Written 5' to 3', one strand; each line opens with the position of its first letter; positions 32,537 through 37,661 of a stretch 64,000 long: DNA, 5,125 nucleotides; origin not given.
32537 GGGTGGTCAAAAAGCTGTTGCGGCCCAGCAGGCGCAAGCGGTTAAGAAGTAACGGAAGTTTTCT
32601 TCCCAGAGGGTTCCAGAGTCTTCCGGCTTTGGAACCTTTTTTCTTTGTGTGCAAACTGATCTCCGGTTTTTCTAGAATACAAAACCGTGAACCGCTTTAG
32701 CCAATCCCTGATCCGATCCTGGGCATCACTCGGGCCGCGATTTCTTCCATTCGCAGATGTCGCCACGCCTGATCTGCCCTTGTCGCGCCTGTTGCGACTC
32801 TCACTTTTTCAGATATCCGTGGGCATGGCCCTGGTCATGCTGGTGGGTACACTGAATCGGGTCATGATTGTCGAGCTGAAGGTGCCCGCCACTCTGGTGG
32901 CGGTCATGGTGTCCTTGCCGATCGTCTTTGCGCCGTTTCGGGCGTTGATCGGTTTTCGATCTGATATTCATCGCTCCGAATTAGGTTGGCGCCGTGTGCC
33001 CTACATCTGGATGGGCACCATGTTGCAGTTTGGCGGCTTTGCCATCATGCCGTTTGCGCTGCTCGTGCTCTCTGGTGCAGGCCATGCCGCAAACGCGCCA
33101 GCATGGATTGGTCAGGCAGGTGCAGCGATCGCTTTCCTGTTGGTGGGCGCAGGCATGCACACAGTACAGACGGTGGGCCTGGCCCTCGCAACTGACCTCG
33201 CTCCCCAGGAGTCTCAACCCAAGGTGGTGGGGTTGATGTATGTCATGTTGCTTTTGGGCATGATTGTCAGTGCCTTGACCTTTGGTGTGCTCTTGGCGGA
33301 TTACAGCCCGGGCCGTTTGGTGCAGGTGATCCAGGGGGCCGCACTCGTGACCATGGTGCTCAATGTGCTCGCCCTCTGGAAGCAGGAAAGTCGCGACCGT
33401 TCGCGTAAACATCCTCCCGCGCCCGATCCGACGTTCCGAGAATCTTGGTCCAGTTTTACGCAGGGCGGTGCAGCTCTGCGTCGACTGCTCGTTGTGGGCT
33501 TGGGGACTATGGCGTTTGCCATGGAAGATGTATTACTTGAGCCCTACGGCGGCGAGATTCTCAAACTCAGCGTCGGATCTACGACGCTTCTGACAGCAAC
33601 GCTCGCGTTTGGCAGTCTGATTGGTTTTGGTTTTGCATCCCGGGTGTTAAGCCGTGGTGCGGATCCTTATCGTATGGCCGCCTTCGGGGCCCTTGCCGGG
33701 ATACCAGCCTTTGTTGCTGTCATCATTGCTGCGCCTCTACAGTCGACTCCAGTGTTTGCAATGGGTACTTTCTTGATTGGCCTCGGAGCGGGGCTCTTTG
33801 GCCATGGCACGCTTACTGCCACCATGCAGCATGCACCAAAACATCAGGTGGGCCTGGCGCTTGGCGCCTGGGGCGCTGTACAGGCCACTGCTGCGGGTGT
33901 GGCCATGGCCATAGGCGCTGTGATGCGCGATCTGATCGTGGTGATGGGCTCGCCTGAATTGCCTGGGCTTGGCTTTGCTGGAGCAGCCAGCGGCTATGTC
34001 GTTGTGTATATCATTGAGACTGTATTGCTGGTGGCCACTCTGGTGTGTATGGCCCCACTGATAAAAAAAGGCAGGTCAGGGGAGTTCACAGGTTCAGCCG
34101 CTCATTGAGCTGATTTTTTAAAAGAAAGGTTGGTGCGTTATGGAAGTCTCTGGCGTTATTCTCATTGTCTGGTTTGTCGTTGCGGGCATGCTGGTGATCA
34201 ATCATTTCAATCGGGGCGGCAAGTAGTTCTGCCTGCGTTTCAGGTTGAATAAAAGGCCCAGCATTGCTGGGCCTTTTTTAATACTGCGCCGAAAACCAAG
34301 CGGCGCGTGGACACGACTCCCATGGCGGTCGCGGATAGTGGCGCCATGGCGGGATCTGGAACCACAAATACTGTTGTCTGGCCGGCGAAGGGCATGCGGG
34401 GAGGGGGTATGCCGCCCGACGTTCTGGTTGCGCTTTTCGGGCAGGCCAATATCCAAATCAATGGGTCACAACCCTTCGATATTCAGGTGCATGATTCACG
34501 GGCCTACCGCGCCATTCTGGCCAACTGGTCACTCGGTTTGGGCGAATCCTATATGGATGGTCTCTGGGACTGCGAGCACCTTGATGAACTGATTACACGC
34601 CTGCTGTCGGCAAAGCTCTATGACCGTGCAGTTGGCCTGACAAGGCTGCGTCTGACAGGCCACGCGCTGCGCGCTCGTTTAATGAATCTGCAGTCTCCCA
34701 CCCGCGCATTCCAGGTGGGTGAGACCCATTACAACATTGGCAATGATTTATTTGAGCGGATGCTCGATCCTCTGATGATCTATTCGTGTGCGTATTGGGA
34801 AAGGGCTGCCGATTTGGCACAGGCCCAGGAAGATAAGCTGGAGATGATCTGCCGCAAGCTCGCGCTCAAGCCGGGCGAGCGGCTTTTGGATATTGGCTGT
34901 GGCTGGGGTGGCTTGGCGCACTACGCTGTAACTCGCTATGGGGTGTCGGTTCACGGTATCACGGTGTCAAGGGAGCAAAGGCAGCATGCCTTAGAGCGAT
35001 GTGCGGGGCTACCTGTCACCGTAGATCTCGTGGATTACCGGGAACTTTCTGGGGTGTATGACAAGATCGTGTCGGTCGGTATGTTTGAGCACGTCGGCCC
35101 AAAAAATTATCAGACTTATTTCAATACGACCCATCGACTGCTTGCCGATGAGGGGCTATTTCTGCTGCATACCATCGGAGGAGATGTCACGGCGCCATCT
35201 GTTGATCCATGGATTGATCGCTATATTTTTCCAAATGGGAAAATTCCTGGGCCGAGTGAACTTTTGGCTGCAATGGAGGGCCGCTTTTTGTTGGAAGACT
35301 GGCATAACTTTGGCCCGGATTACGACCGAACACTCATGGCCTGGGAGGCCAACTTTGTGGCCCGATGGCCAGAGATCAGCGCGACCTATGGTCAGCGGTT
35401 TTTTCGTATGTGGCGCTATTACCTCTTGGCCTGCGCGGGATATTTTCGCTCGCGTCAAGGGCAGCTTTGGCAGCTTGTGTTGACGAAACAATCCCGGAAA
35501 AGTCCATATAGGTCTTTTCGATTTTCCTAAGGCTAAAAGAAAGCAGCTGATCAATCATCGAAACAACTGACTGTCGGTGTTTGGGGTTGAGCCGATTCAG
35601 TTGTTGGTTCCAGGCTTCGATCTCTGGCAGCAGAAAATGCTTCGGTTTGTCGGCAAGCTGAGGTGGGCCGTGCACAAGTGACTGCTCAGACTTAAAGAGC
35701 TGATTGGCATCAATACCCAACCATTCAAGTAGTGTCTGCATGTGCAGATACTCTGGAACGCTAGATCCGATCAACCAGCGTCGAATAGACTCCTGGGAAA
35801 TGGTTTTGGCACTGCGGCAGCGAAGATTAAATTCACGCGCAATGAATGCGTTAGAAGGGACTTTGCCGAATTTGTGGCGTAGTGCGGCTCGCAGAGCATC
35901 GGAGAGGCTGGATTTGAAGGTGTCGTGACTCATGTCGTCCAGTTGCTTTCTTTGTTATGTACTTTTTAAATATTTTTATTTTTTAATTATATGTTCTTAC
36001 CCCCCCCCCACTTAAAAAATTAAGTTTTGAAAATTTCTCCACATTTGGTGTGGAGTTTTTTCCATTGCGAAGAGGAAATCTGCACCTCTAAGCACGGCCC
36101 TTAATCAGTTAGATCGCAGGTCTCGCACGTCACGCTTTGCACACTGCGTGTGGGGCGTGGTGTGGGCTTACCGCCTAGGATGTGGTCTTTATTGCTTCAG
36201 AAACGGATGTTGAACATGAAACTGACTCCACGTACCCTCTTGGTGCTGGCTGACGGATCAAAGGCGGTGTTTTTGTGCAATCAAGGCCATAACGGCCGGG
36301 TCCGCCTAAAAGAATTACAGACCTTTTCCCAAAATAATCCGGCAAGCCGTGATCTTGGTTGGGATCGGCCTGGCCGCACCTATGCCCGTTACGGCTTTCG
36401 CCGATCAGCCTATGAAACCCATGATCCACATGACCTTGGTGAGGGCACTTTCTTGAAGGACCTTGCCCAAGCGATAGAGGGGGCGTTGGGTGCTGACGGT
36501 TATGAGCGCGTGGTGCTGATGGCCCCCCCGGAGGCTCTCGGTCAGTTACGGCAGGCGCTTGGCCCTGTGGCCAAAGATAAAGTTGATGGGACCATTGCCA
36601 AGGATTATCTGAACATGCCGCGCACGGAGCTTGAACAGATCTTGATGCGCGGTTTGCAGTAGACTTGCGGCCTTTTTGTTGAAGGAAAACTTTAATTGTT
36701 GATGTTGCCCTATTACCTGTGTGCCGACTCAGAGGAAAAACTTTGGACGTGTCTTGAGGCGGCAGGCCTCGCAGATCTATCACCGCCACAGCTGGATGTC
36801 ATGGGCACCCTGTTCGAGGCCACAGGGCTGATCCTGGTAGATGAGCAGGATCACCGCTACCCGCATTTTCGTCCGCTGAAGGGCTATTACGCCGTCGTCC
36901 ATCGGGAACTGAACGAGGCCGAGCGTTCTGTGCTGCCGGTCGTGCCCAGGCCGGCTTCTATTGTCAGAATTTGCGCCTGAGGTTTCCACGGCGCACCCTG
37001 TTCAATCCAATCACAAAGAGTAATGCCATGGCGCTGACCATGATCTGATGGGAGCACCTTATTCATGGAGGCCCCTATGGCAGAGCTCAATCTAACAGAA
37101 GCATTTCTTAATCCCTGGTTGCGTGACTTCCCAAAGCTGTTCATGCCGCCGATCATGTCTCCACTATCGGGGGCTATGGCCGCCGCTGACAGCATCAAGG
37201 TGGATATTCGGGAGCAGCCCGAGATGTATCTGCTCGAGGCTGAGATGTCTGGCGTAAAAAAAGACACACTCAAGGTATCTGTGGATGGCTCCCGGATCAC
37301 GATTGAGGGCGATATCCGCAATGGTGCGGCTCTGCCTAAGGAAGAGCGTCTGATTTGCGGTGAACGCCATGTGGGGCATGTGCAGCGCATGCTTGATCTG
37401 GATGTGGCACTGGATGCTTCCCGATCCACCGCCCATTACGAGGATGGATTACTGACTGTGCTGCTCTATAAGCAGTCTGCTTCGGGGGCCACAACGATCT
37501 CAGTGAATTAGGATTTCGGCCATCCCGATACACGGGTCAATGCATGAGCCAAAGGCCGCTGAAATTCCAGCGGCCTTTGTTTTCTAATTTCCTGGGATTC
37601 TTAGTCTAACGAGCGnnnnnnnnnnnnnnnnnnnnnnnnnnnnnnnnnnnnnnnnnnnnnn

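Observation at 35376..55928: Composite ~20-kb attachment island coupling a T1SS adhesin and a Tad pilus under duplicated regulator/operator cassettes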

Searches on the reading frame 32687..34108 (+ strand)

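Call 5: search_protein_families(library=pfam, proteins=[window:32687-34108:+], max_evalue=1)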
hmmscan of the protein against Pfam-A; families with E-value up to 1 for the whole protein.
window:32687-34108:+ (473 aa): 4 families
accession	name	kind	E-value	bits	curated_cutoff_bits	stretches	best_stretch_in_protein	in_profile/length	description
PF03209.21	PUCC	-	1.1e-153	512.4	21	1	55-461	1-399/401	PUCC protein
PF07690.21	MFS_1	-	2.4e-22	79.8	33.4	1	147-406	89-346/347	Major Facilitator Superfamily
PF03092.22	BT1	-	9.1e-07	28.4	22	1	46-244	2-187/432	BT1 family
PF03137.26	OATP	-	0.016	13.9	25.8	1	148-204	138-194/545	Organic Anion Transporter Polypeptide (OATP) family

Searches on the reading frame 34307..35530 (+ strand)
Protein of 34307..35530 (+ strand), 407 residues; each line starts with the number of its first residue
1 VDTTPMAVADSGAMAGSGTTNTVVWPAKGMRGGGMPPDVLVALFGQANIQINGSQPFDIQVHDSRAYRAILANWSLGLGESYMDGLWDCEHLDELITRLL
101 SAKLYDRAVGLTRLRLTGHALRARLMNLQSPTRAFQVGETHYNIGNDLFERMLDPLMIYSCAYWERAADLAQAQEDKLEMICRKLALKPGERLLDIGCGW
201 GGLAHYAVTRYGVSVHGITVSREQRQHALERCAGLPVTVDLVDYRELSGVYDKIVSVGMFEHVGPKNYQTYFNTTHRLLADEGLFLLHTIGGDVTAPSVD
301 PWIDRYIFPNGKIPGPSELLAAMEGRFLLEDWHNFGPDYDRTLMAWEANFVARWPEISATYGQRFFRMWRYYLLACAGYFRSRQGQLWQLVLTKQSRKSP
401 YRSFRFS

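Call 3: search_protein_families(library=pfam, proteins=[window:34307-35530:+], max_evalue=0.01)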
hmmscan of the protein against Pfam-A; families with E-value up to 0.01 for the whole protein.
window:34307-35530:+ (407 aa): 9 families
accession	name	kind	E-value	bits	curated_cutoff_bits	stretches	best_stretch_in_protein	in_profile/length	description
PF02353.26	CMAS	-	1.6e-88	297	27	1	131-390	3-273/273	Mycolic acid cyclopropane synthetase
PF13489.12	Methyltransf_23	-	7.5e-12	45.7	27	1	185-310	16-138/164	Methyltransferase domain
PF13649.12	Methyltransf_25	-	9.3e-12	45.9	27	1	194-283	2-97/97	Methyltransferase domain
PF08242.18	Methyltransf_12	-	1.7e-09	38.7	30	1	194-285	1-98/98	Methyltransferase domain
PF08241.18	Methyltransf_11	-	1e-08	36.1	21.2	1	194-286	1-94/95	Methyltransferase domain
PF13847.12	Methyltransf_31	-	8.9e-05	22.7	27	1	188-291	2-113/145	Methyltransferase domain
PF01728.25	FtsJ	-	0.00071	20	24.1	1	177-225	8-58/181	FtsJ-like methyltransferase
PF07021.18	MetW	-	0.0044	17.1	21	1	187-231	11-55/193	Methionine biosynthesis protein MetW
PF25371.1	DUF7884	-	0.0057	17.3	27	0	55-97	33-76/90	Domain of unknown function (DUF7884)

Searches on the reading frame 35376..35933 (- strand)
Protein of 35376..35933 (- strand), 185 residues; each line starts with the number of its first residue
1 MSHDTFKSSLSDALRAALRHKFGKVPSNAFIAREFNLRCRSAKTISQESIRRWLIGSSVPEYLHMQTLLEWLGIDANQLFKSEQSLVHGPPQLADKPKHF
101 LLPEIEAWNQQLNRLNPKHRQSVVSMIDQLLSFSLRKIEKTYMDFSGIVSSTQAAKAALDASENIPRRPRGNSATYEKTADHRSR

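Call 3: search_protein_families(library=pfam, proteins=[window:35376-35933:-], max_evalue=0.01)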
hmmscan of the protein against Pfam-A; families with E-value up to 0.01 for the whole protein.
window:35376-35933:- (185 aa): 0 families

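Call 5: search_protein_families(library=pfam, proteins=[window:35376-35933:-], max_evalue=1)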
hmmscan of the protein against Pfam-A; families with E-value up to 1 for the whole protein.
window:35376-35933:- (185 aa): 0 families

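Call 6: search_protein_families(library=ncbifam, proteins=[window:35376-35933:-], max_evalue=0.01)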
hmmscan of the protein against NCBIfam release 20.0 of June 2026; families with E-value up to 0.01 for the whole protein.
window:35376-35933:- (185 aa): 0 families

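Call 86: search_protein_families(library=phrogs, proteins=[window:35376-35933:-], max_evalue=0.01)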
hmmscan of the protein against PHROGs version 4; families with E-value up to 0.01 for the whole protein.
window:35376-35933:- (185 aa): 1 family
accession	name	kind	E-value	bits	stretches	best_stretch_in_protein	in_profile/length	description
phrog_2967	-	transcription regulation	0.0039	17.8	1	45-126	35-101/225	transcriptional regulator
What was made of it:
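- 35376..35933 (-): HTH-1, the divergent paralogue of the Xre-fold regulator family (185-aa ORF). Its 3' end overlaps the convergent cfa gene by 155 nt. There is a weak PHROG transcriptional-regulator hit, E 0.004 (call 86).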

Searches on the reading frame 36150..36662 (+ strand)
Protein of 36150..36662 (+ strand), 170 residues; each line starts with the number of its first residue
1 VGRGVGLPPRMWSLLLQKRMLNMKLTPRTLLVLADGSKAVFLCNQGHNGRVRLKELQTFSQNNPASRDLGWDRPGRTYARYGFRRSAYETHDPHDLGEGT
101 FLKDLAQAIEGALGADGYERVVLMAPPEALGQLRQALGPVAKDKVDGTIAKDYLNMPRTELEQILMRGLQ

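Call 3: search_protein_families(library=pfam, proteins=[window:36150-36662:+], max_evalue=0.01)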
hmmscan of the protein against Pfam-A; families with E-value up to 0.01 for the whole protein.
window:36150-36662:+ (170 aa): 2 families
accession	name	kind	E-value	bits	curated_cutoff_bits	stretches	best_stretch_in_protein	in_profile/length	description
PF18856.6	baeRF_family12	-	1.1e-31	110.6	27.7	1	28-165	1-138/138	Bacterial archaeo-eukaryotic release factor family 12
PF10116.14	Host_attach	-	1e-27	97.8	26.7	1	31-165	2-138/138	Protein required for attachment to host cells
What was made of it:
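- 36216..36662 (+): Host_attach / baeRF family 12 protein (148 aa from the ATG). Pfam PF18856 1e-31 and PF10116 1e-27 (call 3).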

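Call 94: find_encoding_contigs(protein=window:36216-36662:+, flank=2000, max_places=10)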
Protein window:36216-36662:+ (148 aa): 4 contigs read that carry it; 4 places shown.
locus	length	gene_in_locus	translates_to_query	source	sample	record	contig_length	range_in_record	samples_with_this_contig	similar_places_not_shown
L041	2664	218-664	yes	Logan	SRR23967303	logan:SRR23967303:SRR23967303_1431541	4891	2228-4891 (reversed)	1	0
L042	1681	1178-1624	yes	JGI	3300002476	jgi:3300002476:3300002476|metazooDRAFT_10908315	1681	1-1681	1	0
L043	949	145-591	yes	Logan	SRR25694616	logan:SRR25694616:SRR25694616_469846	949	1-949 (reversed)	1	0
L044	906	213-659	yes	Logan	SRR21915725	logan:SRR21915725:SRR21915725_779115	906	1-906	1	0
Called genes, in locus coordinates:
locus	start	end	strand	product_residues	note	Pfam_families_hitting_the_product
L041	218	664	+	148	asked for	PF10116:Host_attach, PF18856:baeRF_family12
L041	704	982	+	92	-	-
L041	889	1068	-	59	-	-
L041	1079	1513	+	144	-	PF00011:HSP20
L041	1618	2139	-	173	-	-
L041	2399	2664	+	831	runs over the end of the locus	?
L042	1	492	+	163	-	?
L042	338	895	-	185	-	-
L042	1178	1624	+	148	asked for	PF10116:Host_attach, PF18856:baeRF_family12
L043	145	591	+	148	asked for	PF10116:Host_attach, PF18856:baeRF_family12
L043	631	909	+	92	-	-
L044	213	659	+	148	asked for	PF10116:Host_attach, PF18856:baeRF_family12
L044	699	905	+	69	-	?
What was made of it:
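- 36216..36662 (+): The exact protein is on record in 4 contigs (call 94).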

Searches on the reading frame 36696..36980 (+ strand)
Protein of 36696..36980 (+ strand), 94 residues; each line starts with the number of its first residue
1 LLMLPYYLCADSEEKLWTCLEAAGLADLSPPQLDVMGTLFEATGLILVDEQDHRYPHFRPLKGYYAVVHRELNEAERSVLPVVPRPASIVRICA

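Call 3: search_protein_families(library=pfam, proteins=[window:36696-36980:+], max_evalue=0.01)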
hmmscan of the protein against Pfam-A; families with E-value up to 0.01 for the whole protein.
window:36696-36980:+ (94 aa): 0 families

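Call 56: search_protein_families(library=pfam, proteins=[window:36696-36980:+], max_evalue=10)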
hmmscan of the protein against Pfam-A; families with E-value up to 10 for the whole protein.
window:36696-36980:+ (94 aa): 0 families

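Call 86: search_protein_families(library=phrogs, proteins=[window:36696-36980:+], max_evalue=0.01)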
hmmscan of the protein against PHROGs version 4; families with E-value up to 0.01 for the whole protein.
window:36696-36980:+ (94 aa): 0 families
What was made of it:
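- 36696..36980 (+): Conserved 94-aa ORF of unknown function between the baeRF12 gene and Hsp20. No Pfam, NCBIfam or PHROG hit (calls 3, 56, 86).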

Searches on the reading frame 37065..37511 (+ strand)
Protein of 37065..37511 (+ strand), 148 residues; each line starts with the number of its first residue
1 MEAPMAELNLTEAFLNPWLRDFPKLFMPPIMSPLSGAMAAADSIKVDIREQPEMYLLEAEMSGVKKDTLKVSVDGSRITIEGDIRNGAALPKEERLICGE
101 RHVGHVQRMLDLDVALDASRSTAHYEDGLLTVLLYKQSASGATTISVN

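Call 3: search_protein_families(library=pfam, proteins=[window:37065-37511:+], max_evalue=0.01)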
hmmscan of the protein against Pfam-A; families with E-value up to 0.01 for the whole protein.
window:37065-37511:+ (148 aa): 1 family
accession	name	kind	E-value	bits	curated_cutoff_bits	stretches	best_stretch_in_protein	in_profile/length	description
PF00011.27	HSP20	-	9.9e-12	45.3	20.8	1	47-140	1-91/102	Hsp20/alpha crystallin family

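Call 66: find_encoding_contigs(protein=window:37065-37511:+, flank=3000, max_places=10)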
Protein window:37065-37511:+ (148 aa): no gene with exactly this product is on record in the collection.

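Call 67: find_encoding_contigs(protein=window:37077-37511:+, flank=3000, max_places=10)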
Protein window:37077-37511:+ (144 aa): 2 contigs read that carry it; 2 places shown.
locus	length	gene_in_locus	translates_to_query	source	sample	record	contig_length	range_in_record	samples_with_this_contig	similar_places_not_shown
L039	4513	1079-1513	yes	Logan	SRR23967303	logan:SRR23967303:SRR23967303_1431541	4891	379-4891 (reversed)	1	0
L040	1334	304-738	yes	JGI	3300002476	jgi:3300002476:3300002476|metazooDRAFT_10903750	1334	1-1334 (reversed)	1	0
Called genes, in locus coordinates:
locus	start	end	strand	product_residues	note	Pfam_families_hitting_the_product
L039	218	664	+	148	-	PF10116:Host_attach, PF18856:baeRF_family12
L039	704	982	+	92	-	-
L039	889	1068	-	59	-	-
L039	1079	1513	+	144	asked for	PF00011:HSP20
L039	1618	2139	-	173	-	-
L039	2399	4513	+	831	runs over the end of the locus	?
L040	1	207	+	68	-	?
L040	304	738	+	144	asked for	PF00011:HSP20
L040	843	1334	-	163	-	?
